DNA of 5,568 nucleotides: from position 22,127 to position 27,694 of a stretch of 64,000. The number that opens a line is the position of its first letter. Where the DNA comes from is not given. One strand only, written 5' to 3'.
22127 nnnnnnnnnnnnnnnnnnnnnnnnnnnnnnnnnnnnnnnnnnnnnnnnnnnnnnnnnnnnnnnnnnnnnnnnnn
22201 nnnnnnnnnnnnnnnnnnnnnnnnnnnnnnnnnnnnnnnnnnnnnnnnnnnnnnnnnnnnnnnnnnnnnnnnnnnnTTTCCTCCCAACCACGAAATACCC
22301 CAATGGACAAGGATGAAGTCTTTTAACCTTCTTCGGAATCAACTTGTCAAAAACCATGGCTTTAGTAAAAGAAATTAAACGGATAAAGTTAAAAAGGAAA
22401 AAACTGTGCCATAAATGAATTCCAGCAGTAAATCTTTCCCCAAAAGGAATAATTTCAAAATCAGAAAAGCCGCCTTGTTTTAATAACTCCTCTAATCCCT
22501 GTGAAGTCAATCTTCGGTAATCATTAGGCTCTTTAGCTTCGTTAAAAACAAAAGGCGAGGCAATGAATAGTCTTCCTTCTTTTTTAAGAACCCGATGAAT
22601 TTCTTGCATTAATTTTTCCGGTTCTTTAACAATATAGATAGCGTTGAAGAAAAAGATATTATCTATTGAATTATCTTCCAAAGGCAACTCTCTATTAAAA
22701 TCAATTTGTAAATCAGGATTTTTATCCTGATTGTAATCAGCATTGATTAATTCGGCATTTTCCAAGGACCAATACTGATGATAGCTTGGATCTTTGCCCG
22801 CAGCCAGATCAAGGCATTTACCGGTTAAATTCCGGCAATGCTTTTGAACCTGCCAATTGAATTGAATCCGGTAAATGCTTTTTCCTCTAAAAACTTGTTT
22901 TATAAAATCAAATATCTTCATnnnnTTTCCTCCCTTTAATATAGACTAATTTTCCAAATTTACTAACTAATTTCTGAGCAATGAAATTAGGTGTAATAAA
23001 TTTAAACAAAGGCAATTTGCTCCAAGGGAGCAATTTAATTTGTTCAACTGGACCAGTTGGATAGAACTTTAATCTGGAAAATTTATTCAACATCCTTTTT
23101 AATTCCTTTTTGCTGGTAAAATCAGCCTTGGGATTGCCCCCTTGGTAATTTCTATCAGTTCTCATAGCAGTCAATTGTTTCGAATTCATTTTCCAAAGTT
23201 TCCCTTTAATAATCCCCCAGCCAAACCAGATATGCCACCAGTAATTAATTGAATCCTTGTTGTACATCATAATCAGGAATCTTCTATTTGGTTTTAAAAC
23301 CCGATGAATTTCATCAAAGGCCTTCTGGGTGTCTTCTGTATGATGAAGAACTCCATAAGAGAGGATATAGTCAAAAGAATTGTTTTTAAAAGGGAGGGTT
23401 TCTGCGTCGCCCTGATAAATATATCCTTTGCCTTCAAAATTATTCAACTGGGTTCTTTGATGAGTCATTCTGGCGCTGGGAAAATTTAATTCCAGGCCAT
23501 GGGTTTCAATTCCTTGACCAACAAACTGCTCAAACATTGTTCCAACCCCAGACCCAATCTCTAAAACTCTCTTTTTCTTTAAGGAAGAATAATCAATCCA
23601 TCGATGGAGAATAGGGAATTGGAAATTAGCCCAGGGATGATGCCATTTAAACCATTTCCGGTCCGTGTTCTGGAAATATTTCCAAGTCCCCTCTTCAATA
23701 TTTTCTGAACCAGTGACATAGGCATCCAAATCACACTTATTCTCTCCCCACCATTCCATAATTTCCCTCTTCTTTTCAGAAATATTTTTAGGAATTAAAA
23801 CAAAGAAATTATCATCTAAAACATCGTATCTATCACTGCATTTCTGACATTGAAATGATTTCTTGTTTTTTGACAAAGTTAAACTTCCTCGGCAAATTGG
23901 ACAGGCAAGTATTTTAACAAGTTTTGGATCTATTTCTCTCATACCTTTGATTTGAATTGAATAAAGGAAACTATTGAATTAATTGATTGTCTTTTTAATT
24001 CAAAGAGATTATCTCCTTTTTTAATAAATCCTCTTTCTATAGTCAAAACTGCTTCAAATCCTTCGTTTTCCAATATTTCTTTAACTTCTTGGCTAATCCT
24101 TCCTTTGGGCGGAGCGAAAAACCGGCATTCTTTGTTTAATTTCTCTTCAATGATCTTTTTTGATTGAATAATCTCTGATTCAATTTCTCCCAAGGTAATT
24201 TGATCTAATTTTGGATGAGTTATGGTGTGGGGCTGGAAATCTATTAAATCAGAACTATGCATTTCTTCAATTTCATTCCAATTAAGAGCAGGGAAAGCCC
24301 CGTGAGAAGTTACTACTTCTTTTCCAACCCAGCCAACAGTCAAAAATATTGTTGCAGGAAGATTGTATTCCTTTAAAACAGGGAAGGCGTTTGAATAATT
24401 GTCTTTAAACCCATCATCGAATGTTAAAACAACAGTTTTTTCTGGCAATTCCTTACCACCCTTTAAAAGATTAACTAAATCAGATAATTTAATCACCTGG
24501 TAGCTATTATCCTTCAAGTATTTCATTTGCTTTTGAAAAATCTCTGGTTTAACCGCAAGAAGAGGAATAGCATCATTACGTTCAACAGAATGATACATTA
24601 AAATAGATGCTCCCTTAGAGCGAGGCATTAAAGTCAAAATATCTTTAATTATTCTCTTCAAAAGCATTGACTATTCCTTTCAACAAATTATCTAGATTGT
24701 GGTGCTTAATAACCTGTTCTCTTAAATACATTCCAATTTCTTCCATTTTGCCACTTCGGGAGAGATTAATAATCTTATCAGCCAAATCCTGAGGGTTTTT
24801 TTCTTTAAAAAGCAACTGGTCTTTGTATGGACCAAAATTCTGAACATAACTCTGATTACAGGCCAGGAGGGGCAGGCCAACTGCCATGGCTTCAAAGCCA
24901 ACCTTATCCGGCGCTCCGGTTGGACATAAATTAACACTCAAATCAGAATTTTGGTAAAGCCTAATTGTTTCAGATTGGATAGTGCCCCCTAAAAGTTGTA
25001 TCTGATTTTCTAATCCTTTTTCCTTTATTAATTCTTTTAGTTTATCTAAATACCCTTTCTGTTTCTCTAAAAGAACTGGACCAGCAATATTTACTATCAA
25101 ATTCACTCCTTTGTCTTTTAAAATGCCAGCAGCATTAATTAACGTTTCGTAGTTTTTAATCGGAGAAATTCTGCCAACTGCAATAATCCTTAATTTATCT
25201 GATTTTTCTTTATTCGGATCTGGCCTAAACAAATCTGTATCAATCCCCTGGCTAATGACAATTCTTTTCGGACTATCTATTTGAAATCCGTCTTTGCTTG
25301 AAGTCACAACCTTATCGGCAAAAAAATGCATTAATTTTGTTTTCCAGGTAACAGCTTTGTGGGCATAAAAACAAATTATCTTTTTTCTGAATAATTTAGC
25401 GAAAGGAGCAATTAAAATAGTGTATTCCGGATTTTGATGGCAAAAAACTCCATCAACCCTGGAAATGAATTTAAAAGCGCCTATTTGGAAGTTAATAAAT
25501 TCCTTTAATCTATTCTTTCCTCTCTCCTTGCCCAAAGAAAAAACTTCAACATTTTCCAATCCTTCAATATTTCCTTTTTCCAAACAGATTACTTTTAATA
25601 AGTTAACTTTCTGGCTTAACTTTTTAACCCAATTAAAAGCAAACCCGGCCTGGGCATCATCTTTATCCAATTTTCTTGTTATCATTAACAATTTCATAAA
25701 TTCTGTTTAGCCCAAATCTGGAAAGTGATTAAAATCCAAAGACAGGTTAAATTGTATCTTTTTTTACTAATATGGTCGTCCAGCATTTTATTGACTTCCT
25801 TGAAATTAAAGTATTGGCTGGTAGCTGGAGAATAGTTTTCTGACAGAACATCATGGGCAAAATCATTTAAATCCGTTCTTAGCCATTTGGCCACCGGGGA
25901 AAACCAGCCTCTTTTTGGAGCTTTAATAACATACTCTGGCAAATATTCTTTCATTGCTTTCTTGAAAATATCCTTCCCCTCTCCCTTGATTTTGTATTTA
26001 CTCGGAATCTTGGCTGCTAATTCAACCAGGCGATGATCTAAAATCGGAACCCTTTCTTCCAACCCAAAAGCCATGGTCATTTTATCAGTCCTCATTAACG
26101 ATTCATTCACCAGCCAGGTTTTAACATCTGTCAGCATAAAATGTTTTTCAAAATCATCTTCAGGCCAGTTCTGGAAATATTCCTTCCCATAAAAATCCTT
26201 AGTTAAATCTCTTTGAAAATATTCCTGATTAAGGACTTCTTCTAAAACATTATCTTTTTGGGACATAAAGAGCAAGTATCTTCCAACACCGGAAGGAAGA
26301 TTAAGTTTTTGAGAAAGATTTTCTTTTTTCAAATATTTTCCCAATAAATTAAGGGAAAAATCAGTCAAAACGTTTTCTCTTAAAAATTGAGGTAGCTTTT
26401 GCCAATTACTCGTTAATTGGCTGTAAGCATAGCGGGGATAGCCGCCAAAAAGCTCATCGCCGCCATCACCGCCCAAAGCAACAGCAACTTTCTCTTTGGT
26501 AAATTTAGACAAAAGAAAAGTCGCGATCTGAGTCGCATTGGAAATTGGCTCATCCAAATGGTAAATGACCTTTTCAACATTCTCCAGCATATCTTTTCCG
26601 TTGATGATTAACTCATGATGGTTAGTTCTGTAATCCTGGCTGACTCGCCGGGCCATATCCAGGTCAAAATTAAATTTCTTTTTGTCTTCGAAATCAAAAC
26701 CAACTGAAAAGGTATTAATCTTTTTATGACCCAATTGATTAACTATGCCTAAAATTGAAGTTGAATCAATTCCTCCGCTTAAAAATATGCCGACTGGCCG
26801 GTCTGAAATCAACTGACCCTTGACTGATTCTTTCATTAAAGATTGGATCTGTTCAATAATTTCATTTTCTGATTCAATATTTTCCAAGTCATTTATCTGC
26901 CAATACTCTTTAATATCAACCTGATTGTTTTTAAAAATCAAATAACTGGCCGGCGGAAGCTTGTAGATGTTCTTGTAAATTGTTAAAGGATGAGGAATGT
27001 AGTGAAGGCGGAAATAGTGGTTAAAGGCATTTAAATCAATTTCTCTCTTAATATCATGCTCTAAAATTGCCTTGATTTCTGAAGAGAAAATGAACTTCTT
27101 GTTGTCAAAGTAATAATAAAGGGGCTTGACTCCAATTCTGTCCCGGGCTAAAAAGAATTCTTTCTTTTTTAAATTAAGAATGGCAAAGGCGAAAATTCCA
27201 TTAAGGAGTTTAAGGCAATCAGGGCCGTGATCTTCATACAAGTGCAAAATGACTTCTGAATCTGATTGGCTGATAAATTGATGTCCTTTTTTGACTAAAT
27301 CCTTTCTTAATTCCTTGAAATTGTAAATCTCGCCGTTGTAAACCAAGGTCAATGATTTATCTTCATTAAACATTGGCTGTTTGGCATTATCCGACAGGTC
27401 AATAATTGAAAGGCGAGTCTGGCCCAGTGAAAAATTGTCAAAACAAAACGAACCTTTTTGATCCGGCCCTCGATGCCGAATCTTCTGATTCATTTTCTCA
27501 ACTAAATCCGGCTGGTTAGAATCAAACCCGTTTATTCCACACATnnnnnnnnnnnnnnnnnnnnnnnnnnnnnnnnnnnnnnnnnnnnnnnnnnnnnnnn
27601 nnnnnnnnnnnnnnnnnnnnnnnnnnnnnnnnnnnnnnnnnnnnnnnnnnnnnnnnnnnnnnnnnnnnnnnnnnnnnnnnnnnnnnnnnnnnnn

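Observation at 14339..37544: Possible O-linked protein glycosylation system: ArnC/ArnT-like pair + Wzy_C/TPR ligase-like next to Ser/Thr-rich surface proteins and pilins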

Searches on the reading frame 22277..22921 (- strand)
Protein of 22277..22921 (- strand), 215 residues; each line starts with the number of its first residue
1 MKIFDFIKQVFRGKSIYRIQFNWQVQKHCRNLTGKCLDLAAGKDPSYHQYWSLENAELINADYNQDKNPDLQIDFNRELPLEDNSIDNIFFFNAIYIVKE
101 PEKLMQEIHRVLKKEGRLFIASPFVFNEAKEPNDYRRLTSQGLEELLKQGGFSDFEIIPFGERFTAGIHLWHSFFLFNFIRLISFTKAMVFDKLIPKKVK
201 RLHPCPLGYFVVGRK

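Call 4: search_protein_families(library=pfam, proteins=[window:22277-22921:-])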
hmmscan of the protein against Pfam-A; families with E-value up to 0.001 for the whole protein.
window:22277-22921:- (215 aa): 6 families
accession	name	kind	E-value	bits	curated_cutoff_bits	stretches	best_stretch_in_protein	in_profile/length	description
PF08241.18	Methyltransf_11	-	6.6e-11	43.2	21.2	1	71-120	47-95/95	Methyltransferase domain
PF13847.12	Methyltransf_31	-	5.7e-08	33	27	1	74-127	62-120/145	Methyltransferase domain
PF13649.12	Methyltransf_25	-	2.5e-05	25.3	27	1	73-116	53-97/97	Methyltransferase domain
PF13489.12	Methyltransf_23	-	5.5e-05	23.4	27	1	36-126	26-122/164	Methyltransferase domain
PF08242.18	Methyltransf_12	-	0.00029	21.9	30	1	54-118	34-98/98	Methyltransferase domain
PF05148.21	Methyltransf_8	-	0.00075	19.9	27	0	73-122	111-158/219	Hypothetical methyltransferase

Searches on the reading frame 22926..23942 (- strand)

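Call 4: search_protein_families(library=pfam, proteins=[window:22926-23942:-])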
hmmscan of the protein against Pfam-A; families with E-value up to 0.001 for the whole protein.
window:22926-23942:- (339 aa): 7 families
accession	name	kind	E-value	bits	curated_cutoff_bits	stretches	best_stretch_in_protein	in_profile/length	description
PF08241.18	Methyltransf_11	-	3.1e-20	73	21.2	1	127-223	1-94/95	Methyltransferase domain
PF13489.12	Methyltransf_23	-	1.2e-15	58.1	27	1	120-266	20-159/164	Methyltransferase domain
PF13649.12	Methyltransf_25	-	1.9e-15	57.8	27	1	126-219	1-96/97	Methyltransferase domain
PF13847.12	Methyltransf_31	-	6.8e-15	55.5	27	1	122-234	3-128/145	Methyltransferase domain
PF08242.18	Methyltransf_12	-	5.4e-12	46.7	30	1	127-219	1-95/98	Methyltransferase domain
PF01209.24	Ubie_methyltran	-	7.3e-09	35.7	20.1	1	121-242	46-169/233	ubiE/COQ5 methyltransferase family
PF03966.22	Trm112p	-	6.8e-07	29.5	22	1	5-41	1-37/40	Trm112p-like protein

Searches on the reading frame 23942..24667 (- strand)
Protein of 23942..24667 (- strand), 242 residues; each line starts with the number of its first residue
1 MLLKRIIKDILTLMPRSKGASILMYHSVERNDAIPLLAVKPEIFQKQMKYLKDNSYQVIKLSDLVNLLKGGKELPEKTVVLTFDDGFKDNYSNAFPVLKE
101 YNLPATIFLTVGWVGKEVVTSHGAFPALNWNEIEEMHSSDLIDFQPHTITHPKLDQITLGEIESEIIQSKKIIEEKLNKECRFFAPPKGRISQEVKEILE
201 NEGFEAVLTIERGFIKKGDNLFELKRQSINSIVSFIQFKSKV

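Call 5: search_protein_families(library=pfam, proteins=[window:23942-24667:-])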
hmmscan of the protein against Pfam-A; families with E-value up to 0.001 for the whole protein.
window:23942-24667:- (242 aa): 2 families
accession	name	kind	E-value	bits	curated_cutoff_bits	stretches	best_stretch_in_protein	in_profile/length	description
PF01522.26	Polysacc_deac_1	-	6.9e-29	100.8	23.1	1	72-207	2-124/124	Polysaccharide deacetylase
PF03065.20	Glyco_hydro_57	-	4e-07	30.1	21.2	1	132-218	93-180/291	Glycosyl hydrolase family 57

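Call 55: search_protein_families(library=ncbifam, proteins=[window:23942-24667:-], max_evalue=0.00001)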
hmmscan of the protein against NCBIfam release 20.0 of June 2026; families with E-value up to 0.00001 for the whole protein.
window:23942-24667:- (242 aa): 10 families
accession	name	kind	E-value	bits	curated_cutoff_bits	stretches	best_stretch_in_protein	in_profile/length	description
TIGR03938.2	deacetyl_PgaB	equivalog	6.6e-37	127.1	321.9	1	21-149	4-143/621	poly-beta-1,6-N-acetyl-D-glucosamine N-deacetylase PgaB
NF011177.0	PRK14582.1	equivalog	1e-24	86.8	923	1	22-150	51-187/671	poly-beta-1,6-N-acetyl-D-glucosamine N-deacetylase PgaB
TIGR03933.1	PIA_icaB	equivalog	7.2e-22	78.1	248.35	1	33-229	29-229/245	intercellular adhesin biosynthesis polysaccharide N-deacetylase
NF011176.0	PRK14581.1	equivalog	1.8e-20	72.7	1091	1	21-151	50-188/673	poly-beta-1,6-N-acetyl-D-glucosamine N-deacetylase PgaB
TIGR02764.1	spore_ybaN_pdaB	equivalog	7.8e-14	51.9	237.4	1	76-207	5-124/191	polysaccharide deacetylase family sporulation protein PdaB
TIGR02873.1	spore_ylxY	hypoth_equivalog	2e-10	40.3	391.5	1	76-208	83-204/268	probable sporulation protein, polysaccharide deacetylase family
TIGR02884.1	spore_pdaA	equivalog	2.8e-10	40.3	298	1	76-207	36-156/224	delta-lactam-biosynthetic de-N-acetylase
TIGR04243.1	nodulat_NodB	equivalog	9.8e-09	35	240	1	77-207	2-121/197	chitooligosaccharide deacetylase NodB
NF045820.1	PgAcgDacpgdA_Strep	equivalog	2.6e-07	29.8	800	1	54-199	247-378/463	peptidoglycan-N-acetylglucosamine deacetylase PgdA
NF045821.1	PgAcgDacpgdA1_Bac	equivalog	4.9e-07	28.9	400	1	78-194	89-193/282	peptidoglycan-N-acetylglucosamine deacetylase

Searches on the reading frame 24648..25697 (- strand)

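Call 5: search_protein_families(library=pfam, proteins=[window:24648-25697:-])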
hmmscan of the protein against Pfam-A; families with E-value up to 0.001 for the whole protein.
window:24648-25697:- (350 aa): 3 families
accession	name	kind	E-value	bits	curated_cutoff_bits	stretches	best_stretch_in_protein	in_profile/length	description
PF00534.26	Glycos_transf_1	-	8.3e-22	78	26.4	1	161-319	8-162/172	Glycosyl transferases group 1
PF13692.12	Glyco_trans_1_4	-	1.9e-14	54.6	27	1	170-313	3-140/142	Glycosyl transferases group 1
PF13524.12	Glyco_trans_1_2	-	3.8e-05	24.1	25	1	236-339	32-139/144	Glycosyl transferase-like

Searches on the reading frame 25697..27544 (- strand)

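Call 5: search_protein_families(library=pfam, proteins=[window:25697-27544:-])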
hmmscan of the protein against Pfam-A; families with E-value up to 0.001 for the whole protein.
window:25697-27544:- (616 aa): 3 families
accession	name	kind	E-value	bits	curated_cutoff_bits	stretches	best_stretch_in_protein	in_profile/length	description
PF00733.27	Asn_synthase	-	5.4e-87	293.2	21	1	233-612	2-353/354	Asparagine synthase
PF13537.11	GATase_7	-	5.5e-46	156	25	1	43-161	2-122/123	Glutamine amidotransferase domain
PF13522.11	GATase_6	-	7e-42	143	27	1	27-156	1-130/130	Glutamine amidotransferase domain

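Call 55: search_protein_families(library=ncbifam, proteins=[window:25697-27544:-], max_evalue=0.00001)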
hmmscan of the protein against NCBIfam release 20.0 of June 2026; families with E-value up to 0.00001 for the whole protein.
window:25697-27544:- (616 aa): 9 families
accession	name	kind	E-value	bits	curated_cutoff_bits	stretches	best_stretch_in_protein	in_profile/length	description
TIGR01536.1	asn_synth_AEB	equivalog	2.9e-147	491.8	267.1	1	2-546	1-516/517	asparagine synthase (glutamine-hydrolyzing)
TIGR03108.1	eps_aminotran_1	hypoth_equivalog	4.8e-146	488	816.9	1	1-611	1-624/628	XrtA/PEP-CTERM system amidotransferase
TIGR03104.1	trio_amidotrans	equivalog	4.4e-134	447.9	570.1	2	1-375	1-386/589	N-acetylglutaminylglutamine amidotransferase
NF006949.0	PRK09431.1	equivalog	3.1e-99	333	499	3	1-163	1-168/554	asparagine synthase B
NF033535.1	lass_lactam_cya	exception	7.8e-79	265.9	525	2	12-389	17-400/668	lasso peptide isopeptide bond-forming cyclase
NF033561.1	macrolact_Ik_Al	subfamily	2.2e-16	59.6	300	1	119-370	82-335/561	albusnodin/ikarugamycin family macrolactam cyclase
TIGR01135.1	glmS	equivalog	1.6e-13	50.1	418.05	1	55-163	84-200/607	glutamine--fructose-6-phosphate transaminase (isomerizing)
NF001484.0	PRK00331.1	subfamily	2.1e-13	49.5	381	1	53-163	83-201/601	isomerizing glutamine--fructose-6-phosphate transaminase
TIGR01134.1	purF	equivalog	4.7e-13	49.3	350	1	52-168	81-208/432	amidophosphoribosyltransferase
